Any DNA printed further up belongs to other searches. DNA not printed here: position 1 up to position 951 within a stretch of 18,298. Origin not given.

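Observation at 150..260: Integrase inactivated by a frameshift in a homopolymer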

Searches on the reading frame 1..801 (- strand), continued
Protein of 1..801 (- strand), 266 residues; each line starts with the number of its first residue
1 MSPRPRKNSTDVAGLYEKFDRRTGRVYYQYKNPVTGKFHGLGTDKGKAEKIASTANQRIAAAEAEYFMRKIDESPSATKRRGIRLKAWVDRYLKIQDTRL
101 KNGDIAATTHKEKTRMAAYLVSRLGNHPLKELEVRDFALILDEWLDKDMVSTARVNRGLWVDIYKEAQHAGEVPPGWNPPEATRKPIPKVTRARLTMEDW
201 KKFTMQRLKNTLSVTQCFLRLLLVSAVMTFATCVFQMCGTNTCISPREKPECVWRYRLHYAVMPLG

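Call 21: list_cluster_members(proteins=[window:1-801:-, P0006, P0007])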
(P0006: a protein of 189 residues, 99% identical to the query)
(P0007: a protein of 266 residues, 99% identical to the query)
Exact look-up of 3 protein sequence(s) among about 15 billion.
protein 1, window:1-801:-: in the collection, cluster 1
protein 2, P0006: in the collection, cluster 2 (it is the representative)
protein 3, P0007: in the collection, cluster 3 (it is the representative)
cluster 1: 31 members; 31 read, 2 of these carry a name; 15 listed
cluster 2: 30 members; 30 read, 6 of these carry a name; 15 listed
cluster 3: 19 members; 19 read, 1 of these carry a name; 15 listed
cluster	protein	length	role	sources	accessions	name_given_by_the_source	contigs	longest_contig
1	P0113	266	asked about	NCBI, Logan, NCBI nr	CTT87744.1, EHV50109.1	prophage lambda integrase [Escherichia coli] | bacteriophage lambda integrase, N-terminal domain protein [Escherichia coli DEC5E]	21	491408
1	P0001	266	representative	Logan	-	-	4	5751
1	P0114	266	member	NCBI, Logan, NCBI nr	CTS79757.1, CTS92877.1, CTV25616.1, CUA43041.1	prophage lambda integrase [Escherichia coli]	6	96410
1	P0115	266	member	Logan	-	-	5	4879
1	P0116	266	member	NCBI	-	-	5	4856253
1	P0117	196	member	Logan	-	-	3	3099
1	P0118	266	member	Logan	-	-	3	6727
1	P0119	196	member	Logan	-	-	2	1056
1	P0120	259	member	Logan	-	-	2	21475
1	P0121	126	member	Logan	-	-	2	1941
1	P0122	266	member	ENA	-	-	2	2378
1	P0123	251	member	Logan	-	-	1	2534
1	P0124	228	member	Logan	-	-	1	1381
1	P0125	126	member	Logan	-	-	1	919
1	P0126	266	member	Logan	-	-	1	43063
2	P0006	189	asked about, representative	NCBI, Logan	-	-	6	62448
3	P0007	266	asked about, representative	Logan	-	-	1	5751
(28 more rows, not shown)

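Call 28: search_protein_families(library=pfam, proteins=[window:1-801:-])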
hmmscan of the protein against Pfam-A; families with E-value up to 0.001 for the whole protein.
window:1-801:- (266 aa): 1 family
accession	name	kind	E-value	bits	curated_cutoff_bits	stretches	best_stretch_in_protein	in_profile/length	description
PF09003.16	Arm-DNA-bind_1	-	2.2e-21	76.1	22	1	1-64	1-65/74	Bacteriophage lambda integrase, Arm DNA-binding domain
